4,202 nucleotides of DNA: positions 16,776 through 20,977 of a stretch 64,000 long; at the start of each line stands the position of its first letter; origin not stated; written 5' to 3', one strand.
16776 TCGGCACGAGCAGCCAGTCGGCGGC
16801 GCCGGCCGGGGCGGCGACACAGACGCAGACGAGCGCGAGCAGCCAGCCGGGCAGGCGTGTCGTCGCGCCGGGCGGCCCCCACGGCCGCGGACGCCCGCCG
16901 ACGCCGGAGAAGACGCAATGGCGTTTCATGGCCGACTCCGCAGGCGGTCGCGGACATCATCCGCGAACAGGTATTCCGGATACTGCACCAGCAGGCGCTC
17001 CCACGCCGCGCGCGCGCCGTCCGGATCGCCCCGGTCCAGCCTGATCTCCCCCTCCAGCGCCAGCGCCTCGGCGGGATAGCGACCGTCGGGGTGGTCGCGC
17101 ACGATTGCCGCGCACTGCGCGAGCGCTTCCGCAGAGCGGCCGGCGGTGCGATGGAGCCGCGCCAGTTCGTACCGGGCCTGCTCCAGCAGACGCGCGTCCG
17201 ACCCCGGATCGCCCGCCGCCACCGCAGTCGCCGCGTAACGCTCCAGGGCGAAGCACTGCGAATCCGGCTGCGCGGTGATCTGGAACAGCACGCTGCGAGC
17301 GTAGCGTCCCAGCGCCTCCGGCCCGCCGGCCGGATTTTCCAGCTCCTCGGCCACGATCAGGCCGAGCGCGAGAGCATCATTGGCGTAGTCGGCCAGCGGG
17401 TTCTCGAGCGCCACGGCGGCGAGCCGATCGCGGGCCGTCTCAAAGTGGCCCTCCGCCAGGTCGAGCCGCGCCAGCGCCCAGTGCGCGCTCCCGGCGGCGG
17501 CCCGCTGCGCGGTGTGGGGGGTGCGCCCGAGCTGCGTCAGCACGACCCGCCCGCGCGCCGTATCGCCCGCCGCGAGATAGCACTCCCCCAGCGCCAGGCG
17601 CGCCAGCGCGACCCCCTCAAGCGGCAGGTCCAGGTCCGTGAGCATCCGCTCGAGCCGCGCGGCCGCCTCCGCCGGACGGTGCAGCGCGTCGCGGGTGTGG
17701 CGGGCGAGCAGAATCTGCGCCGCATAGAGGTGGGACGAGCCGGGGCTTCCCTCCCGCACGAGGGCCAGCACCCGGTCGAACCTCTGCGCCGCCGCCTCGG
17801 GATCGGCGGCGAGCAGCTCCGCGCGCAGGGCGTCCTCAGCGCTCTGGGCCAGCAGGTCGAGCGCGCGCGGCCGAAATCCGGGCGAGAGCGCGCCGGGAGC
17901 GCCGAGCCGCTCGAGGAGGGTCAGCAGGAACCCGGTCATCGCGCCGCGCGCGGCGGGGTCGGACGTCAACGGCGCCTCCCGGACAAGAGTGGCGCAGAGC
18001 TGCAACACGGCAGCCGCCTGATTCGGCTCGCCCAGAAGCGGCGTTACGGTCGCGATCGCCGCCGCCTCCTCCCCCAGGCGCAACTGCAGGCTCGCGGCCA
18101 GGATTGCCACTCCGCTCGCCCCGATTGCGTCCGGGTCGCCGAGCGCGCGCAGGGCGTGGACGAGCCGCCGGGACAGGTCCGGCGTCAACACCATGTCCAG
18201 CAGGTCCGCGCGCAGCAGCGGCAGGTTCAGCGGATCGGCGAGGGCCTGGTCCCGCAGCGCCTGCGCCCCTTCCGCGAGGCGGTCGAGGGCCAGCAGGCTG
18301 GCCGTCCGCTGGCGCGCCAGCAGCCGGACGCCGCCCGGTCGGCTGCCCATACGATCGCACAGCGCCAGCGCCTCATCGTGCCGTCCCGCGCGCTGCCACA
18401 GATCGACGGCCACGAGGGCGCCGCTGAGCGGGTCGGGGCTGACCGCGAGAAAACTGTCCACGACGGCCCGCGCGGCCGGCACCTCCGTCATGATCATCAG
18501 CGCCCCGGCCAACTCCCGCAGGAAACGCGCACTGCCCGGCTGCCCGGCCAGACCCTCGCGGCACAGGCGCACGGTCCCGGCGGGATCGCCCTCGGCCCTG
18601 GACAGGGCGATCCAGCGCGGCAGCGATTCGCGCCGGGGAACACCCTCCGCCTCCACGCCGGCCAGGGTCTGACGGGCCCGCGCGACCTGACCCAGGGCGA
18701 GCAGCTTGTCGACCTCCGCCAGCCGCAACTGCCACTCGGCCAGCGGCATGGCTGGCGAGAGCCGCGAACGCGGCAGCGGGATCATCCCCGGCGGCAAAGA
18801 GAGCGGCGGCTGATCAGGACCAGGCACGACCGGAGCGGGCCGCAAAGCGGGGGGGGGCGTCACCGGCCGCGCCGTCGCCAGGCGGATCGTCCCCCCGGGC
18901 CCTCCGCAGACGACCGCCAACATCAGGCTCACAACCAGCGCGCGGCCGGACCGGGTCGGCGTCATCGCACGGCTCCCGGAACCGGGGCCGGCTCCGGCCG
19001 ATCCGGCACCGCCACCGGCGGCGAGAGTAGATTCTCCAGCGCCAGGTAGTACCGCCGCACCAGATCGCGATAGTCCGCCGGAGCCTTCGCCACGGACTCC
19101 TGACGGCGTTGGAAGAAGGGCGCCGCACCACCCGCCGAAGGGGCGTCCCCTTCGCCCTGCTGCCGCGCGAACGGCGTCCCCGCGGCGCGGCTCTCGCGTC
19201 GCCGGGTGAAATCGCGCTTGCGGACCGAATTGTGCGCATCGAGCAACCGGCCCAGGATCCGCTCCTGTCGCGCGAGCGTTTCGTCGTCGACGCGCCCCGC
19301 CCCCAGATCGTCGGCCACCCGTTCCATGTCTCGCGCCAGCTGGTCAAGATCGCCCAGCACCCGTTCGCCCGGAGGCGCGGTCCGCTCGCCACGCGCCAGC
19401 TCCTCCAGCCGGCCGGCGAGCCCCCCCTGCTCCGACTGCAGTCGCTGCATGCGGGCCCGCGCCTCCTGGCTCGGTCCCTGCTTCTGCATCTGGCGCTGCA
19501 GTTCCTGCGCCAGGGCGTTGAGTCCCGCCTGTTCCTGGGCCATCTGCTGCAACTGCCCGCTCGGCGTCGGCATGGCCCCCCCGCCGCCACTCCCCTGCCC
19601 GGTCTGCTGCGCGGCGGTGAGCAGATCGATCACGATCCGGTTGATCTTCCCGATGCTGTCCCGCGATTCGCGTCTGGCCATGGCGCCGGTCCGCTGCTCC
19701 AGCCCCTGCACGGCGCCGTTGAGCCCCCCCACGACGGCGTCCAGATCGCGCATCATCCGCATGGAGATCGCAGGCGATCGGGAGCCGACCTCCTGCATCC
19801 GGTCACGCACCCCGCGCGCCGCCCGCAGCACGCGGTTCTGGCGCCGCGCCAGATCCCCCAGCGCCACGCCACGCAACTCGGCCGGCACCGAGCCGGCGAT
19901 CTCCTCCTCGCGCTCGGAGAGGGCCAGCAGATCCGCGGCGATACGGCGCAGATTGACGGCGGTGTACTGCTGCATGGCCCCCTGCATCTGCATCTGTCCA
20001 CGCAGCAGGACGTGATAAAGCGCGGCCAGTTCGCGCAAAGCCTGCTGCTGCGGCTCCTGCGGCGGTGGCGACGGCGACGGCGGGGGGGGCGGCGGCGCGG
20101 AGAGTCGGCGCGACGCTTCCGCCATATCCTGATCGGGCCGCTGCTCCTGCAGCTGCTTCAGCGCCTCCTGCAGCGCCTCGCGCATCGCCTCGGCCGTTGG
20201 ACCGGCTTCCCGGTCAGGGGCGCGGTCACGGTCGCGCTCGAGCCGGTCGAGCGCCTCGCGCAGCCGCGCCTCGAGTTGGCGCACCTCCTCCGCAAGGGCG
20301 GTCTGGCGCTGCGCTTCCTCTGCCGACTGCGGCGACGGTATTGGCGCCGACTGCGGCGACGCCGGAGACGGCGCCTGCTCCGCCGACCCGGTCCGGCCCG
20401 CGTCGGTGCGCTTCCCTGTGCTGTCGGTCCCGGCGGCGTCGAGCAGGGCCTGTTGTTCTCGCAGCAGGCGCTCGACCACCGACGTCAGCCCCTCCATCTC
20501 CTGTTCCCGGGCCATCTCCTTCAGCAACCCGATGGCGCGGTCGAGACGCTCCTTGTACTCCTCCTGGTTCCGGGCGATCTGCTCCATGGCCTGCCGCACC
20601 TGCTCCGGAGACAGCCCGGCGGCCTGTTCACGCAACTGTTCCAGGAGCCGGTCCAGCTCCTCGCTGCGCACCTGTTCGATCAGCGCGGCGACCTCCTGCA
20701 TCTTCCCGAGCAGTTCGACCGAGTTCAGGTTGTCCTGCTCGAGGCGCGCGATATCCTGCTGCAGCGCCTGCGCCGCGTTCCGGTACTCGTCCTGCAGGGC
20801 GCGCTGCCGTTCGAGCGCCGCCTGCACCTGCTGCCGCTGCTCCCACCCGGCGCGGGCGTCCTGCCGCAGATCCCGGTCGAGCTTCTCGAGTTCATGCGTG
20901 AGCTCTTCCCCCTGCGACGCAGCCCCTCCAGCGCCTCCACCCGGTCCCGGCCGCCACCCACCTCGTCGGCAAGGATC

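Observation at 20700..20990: Probable frameshift at a C5/G5 homopolymer splitting one ~1200-aa membrane/coiled-coil gene into two overlapping ORFs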

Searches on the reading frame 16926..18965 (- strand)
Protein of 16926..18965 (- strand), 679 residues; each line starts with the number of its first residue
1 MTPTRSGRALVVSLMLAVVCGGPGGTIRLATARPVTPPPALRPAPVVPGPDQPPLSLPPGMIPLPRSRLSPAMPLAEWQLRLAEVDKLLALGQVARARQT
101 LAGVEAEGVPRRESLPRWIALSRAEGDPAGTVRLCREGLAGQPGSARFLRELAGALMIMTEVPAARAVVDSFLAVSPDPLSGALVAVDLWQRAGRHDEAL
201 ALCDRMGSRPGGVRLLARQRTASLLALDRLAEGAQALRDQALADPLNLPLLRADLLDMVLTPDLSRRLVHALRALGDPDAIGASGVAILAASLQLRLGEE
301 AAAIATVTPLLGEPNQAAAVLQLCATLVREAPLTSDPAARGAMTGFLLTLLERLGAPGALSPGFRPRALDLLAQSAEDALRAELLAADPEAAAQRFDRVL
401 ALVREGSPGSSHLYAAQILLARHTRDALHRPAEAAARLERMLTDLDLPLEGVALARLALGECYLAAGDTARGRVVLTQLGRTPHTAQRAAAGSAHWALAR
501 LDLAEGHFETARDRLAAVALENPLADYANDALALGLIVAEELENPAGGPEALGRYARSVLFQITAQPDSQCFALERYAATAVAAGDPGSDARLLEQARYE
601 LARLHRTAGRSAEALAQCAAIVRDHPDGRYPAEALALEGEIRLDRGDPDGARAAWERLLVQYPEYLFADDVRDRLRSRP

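Call 5: search_protein_families(library=pfam, proteins=[window:16926-18965:-], max_evalue=0.01)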
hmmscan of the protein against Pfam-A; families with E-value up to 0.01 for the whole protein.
window:16926-18965:- (679 aa): 4 families
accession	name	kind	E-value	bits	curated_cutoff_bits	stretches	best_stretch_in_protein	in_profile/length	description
PF14559.12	TPR_19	-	4.5e-13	49.8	25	1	124-185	3-65/68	Tetratricopeptide repeat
PF13174.12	TPR_6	-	4.8e-06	27.3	26.3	0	639-664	7-32/33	Tetratricopeptide repeat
PF07719.23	TPR_2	-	0.0026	18.2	27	0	632-664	1-33/34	Tetratricopeptide repeat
PF13428.12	TPR_14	-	0.0041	18.1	23.5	0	633-665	2-34/44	Tetratricopeptide repeat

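Call 6: search_protein_families(library=ncbifam, proteins=[window:16926-18965:-], max_evalue=0.01)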
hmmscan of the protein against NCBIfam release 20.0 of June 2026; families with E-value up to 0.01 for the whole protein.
window:16926-18965:- (679 aa): 3 families
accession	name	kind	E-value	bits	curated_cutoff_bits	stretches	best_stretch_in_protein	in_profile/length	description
TIGR02795.1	tol_pal_ybgF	equivalog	3.3e-07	30.9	90.1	1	592-669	36-113/119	tol-pal system protein YbgF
NF008755.0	PRK11788.1-3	equivalog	4e-05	23.1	430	0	145-245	179-280/388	lipopolysaccharide assembly protein LapB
NF008068.0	PRK10803.1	equivalog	0.00045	20.2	383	1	590-674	175-259/263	cell division protein CpoB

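Call 50: find_encoding_contigs(protein=window:16926-18965:-, flank=3000, max_places=4)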
Protein window:16926-18965:- (679 aa): 2 contigs read that carry it; 2 places shown.
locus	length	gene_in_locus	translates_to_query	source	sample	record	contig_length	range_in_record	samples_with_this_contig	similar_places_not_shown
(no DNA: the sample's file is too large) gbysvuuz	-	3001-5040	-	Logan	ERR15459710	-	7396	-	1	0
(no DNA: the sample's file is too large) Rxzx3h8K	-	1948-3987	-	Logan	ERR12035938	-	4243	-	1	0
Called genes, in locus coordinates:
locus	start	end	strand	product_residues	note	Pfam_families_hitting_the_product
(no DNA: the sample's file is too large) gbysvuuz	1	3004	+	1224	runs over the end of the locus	PF13779:DUF4175 (weak)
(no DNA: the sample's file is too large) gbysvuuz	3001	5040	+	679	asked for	PF13174:TPR_6 (faint), PF14559:TPR_19 (faint)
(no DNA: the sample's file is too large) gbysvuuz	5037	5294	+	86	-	?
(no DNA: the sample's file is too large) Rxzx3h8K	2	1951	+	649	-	?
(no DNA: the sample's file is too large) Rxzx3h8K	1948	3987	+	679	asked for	PF13174:TPR_6 (faint), PF14559:TPR_19 (faint)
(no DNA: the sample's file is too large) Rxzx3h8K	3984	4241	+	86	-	?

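Call 54: find_encoding_contigs(protein=window:16926-18965:-, flank=10000, max_places=10)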
Protein window:16926-18965:- (679 aa): 2 contigs read that carry it; 2 places shown.
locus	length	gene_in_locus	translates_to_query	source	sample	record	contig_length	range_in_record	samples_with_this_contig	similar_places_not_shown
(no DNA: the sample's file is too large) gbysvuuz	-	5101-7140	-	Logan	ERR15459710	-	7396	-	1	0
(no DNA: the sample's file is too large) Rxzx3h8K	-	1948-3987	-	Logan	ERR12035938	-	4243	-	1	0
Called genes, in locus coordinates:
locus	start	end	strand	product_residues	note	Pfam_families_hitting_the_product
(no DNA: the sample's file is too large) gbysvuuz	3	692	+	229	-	?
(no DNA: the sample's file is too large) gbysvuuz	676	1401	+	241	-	PF13709:DUF4159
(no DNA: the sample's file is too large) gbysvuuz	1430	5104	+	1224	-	PF13779:DUF4175 (weak)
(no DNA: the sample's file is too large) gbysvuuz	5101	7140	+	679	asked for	PF13174:TPR_6 (faint), PF14559:TPR_19 (faint)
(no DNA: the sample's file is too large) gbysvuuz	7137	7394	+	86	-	?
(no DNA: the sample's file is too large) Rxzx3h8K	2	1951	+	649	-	?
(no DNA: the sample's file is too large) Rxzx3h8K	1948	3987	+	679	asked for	PF13174:TPR_6 (faint), PF14559:TPR_19 (faint)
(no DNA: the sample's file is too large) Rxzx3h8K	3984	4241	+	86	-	?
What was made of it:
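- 18962..22635 (-): The whole disrupted gene. It is 3,674 nt and would encode a 1,224-aa DUF4175-family membrane protein if one base were restored. The same gene is 3,675 nt with a 1,224-aa product on the ERR15459710 contig (call 54).
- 16926..18965 (-): The downstream neighbour, a 679-aa TPR protein. Its ATG overlaps the stop of the split gene (ATGA). The exact protein is on the Logan contigs of ERR15459710 and ERR12035938 (calls 50, 54).
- An intact copy one base longer exists with identical neighbours (call 54).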

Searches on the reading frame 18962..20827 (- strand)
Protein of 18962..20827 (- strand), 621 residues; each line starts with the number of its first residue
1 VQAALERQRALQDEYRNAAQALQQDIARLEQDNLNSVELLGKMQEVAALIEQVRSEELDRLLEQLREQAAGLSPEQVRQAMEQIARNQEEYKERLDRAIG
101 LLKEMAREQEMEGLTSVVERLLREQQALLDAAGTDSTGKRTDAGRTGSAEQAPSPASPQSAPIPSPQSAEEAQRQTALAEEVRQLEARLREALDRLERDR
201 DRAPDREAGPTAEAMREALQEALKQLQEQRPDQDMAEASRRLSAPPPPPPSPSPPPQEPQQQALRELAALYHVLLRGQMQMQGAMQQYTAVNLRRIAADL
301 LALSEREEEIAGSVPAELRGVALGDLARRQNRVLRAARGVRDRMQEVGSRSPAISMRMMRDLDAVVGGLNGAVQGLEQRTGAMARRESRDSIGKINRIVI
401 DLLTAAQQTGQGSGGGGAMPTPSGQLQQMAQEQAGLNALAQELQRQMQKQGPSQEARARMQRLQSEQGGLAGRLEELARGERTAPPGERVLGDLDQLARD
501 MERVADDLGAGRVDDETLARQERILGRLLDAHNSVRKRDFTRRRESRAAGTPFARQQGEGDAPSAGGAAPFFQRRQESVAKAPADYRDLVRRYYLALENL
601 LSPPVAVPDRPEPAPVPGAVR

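Call 5: search_protein_families(library=pfam, proteins=[window:18962-20827:-], max_evalue=0.01)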
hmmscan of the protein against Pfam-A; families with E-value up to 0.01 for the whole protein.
window:18962-20827:- (621 aa): 1 family
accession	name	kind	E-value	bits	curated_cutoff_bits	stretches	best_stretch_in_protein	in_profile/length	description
PF17638.7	UL42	-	0.0033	17.9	25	1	232-289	20-76/125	HCMV UL42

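Call 6: search_protein_families(library=ncbifam, proteins=[window:18962-20827:-], max_evalue=0.01)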
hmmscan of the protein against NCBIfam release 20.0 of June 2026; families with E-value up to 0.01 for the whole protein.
window:18962-20827:- (621 aa): 0 families

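Call 12: find_encoding_contigs(protein=window:18962-20827:-, flank=6000, max_places=6)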
Protein window:18962-20827:- (621 aa): no gene with exactly this product is on record in the collection.
